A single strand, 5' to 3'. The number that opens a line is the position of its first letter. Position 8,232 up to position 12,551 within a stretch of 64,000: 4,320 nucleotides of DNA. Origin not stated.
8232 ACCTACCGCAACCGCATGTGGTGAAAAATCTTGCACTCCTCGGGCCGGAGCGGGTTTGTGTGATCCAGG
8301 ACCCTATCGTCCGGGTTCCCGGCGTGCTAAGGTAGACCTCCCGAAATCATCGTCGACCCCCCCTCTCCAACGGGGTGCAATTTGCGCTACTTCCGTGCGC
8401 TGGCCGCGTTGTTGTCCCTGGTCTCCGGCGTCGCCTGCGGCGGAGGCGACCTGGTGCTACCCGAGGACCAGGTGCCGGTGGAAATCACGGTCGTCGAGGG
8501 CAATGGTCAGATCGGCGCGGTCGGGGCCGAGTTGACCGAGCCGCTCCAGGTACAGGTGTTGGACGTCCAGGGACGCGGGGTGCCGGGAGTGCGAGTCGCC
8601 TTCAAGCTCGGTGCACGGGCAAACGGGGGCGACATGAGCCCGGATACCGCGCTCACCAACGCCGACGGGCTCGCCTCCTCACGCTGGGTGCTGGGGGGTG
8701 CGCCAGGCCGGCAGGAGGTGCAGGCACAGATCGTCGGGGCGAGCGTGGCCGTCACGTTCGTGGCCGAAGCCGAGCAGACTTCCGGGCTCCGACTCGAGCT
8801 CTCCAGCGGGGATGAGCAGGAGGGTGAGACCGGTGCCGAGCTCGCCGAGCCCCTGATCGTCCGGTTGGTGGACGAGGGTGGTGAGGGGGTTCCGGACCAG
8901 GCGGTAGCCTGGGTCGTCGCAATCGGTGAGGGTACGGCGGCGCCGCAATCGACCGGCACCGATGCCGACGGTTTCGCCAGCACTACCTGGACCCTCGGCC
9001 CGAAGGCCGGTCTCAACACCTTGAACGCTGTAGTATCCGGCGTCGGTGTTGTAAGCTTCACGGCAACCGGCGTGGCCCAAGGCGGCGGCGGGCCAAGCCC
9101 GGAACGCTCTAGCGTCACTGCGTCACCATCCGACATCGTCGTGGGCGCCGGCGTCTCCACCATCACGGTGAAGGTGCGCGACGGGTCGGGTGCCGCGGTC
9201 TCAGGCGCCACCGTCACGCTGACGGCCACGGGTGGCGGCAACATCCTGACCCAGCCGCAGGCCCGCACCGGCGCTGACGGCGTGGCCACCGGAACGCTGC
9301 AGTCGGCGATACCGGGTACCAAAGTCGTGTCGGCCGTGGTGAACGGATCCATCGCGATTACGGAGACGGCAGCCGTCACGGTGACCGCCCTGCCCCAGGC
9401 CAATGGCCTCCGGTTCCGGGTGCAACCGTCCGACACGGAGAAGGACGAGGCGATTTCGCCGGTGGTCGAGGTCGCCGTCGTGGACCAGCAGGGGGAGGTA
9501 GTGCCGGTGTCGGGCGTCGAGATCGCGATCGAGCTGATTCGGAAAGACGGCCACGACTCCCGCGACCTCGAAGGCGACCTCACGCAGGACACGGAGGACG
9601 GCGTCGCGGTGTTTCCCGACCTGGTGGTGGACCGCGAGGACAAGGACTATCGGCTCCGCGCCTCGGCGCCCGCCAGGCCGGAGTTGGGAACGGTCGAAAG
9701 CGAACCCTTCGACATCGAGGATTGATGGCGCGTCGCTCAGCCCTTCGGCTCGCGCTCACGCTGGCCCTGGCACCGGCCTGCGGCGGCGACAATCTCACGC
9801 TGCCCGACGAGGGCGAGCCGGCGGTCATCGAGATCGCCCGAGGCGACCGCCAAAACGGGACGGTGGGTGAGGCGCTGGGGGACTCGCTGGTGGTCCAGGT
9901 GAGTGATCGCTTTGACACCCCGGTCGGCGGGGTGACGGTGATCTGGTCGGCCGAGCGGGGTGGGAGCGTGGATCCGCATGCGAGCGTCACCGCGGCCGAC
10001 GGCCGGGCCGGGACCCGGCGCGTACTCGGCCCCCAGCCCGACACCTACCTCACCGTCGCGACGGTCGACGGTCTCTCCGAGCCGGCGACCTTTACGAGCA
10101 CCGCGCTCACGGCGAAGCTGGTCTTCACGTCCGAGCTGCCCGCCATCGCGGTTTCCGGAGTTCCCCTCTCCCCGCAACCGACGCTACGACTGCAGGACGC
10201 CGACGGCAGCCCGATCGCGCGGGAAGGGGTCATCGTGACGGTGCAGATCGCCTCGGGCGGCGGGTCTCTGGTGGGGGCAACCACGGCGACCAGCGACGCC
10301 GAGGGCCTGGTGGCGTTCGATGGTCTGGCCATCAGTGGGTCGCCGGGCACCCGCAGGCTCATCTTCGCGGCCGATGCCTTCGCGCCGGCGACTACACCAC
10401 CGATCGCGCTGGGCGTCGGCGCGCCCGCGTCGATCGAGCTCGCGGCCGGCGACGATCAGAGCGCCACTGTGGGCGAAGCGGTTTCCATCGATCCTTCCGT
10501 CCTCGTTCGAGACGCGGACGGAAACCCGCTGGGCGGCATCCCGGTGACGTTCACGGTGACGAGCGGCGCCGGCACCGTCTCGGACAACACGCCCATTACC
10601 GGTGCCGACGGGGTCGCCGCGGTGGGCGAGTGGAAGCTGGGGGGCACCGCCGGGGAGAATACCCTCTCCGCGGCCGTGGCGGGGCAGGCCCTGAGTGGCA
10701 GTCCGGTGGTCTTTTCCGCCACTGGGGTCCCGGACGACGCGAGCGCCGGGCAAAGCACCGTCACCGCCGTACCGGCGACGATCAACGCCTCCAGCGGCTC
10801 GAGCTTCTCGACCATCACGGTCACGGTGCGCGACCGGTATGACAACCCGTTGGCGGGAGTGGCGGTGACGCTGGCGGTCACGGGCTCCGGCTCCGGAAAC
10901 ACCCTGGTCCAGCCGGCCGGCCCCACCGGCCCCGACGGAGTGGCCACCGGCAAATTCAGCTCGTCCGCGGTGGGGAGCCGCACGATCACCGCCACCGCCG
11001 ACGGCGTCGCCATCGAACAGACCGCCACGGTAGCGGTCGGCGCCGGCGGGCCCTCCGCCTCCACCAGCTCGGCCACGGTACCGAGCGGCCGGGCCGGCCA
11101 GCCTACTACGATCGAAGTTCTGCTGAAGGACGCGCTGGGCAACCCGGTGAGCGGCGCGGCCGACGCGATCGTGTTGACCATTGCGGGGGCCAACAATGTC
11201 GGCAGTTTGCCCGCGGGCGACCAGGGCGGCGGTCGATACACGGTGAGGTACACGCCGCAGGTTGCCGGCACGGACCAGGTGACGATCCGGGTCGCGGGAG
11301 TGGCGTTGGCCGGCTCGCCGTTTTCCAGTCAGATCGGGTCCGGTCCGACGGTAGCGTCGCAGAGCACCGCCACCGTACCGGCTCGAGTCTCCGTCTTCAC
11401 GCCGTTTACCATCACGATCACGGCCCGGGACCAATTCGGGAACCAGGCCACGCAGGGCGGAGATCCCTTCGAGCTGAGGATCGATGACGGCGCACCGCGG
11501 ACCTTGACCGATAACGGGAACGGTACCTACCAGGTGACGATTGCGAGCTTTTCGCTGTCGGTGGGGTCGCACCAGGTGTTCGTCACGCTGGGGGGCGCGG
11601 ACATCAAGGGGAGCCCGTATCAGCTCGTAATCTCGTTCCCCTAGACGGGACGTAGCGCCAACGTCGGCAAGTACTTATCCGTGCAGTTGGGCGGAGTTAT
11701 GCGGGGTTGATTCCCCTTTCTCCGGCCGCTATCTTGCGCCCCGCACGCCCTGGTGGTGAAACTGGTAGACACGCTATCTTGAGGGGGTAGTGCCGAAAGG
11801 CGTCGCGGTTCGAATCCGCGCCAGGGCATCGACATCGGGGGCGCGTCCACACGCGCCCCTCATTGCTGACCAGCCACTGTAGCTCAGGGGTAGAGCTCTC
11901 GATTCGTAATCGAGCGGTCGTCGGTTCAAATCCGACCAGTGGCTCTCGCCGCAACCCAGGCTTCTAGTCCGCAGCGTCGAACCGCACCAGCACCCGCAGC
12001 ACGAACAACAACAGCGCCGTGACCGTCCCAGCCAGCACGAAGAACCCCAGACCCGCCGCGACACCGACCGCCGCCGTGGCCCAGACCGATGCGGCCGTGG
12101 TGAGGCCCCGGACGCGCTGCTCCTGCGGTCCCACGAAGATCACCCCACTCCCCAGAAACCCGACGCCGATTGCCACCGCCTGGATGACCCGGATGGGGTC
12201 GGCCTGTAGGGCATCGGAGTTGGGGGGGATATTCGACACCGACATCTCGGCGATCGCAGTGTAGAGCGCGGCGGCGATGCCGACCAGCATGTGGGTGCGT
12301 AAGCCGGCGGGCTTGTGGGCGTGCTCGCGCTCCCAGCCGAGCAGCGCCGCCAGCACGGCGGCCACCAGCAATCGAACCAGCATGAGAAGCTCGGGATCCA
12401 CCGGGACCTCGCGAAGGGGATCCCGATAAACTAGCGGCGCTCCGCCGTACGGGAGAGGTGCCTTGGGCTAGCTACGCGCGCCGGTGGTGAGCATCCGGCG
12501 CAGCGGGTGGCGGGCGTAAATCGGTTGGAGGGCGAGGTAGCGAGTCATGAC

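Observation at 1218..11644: Co-directional block: small beta-barrel OMP followed by five paralogous Ig-fold lipoproteins sharing one N-terminal module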

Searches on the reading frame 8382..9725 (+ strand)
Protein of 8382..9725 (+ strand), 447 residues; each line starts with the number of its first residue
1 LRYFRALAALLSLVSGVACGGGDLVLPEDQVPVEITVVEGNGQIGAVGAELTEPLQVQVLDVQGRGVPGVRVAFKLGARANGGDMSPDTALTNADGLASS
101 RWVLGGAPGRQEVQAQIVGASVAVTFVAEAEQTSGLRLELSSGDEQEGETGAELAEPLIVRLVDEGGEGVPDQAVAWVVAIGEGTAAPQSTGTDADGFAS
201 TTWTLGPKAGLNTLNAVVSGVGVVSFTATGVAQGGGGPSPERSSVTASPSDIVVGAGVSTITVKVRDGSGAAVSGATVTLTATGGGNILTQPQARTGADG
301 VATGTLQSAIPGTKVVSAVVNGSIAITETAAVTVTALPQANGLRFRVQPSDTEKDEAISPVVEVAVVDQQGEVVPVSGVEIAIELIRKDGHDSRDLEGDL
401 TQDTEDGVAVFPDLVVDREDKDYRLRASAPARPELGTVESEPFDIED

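Call 9: search_protein_families(library=pfam, proteins=[window:8382-9725:+], max_evalue=0.01)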
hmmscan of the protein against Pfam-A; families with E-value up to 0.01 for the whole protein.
window:8382-9725:+ (447 aa): 6 families
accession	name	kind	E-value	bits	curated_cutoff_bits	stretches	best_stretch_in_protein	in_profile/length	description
PF02369.22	Big_1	-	5.3e-23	81.4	34.9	3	255-333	15-91/93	Bacterial Ig-like domain (group 1)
PF09134.16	Invasin_D3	-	8.5e-20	71.5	33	1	240-336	2-97/98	Invasin, domain 3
PF17789.7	MG4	-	3.2e-06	27.7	24.7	0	260-306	17-60/95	Macroglobulin domain MG4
PF24107.1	DUF7382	-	0.00043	20.5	27.4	1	245-303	6-63/65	Domain of unknown function (DUF7382)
PF24025.1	Ig_DR_A0283-like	-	0.0011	19.6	27.1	0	257-302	6-48/102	DR_A0283-like, Ig-like domain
PF13620.12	CarboxypepD_reg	-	0.0041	17.9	32.3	0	260-327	1-63/82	Carboxypeptidase regulatory-like domain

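Call 10: search_protein_families(library=ncbifam, proteins=[window:8382-9725:+], max_evalue=0.01)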
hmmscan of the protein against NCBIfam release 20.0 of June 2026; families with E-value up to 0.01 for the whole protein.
window:8382-9725:+ (447 aa): 1 family
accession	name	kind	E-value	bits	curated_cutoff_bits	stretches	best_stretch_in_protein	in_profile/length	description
TIGR04134.1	lipo_with_rSAM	hypoth_equivalog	0.0012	18.9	39.8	0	56-99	43-88/150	radical SAM-associated putative lipoprotein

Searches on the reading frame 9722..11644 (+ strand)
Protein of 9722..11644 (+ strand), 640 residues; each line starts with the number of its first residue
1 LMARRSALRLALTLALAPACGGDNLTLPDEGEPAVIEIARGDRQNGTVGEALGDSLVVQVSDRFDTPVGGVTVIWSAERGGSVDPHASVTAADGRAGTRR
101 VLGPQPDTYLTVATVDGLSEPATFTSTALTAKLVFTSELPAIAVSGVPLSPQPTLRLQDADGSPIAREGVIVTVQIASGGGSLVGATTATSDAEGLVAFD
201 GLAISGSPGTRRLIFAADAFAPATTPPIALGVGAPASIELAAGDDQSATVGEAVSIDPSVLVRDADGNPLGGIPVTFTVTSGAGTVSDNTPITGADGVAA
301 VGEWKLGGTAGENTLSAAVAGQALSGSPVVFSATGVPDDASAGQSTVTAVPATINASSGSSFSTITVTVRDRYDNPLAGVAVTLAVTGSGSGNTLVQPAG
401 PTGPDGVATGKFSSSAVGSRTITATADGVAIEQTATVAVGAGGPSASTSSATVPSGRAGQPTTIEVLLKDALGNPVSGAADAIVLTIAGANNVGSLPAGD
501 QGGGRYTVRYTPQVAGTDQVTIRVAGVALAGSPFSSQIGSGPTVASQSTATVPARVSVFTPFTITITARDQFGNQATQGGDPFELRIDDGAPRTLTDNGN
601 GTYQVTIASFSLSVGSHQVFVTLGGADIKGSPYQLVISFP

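Call 9: search_protein_families(library=pfam, proteins=[window:9722-11644:+], max_evalue=0.01)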
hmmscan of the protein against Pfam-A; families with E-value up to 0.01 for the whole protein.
window:9722-11644:+ (640 aa): 9 families
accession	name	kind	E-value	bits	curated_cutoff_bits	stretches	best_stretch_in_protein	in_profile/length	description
PF09134.16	Invasin_D3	-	1.4e-35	122.1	33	4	342-441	2-97/98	Invasin, domain 3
PF02369.22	Big_1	-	3.6e-35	120.4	34.9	4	345-437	2-90/93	Bacterial Ig-like domain (group 1)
PF00630.25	Filamin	-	3.5e-24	85.9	26.9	2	449-534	7-92/93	Filamin/ABP280 repeat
PF17789.7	MG4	-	1.3e-12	48.2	24.7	0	154-199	19-58/95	Macroglobulin domain MG4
PF13620.12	CarboxypepD_reg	-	9.5e-07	29.5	32.3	1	157-239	6-78/82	Carboxypeptidase regulatory-like domain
PF01835.25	MG2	-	8.5e-06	26.5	32.8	0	259-310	20-71/96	MG2 domain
PF23616.1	Ig_GEX2_N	-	9.6e-06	26.1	27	0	457-535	15-102/105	GEX2 N-terminal Ig-like domain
PF05688.17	BIg21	-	0.00033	21.6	27.4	0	364-388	5-29/109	Bacterial Immunoglobulin-like 21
PF24025.1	Ig_DR_A0283-like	-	0.0049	17.6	27.1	0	364-389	8-32/102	DR_A0283-like, Ig-like domain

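Call 10: search_protein_families(library=ncbifam, proteins=[window:9722-11644:+], max_evalue=0.01)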
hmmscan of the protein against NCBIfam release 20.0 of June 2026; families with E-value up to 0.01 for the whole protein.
window:9722-11644:+ (640 aa): 0 families

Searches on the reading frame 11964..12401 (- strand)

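Call 30: search_protein_families(library=pfam, proteins=[window:11964-12401:-], max_evalue=0.001)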
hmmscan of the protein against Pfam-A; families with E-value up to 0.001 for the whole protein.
window:11964-12401:- (145 aa): 1 family
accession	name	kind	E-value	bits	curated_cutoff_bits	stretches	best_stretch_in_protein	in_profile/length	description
PF02308.21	MgtC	-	8.2e-36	123.5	31.4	1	11-141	1-118/121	MgtC family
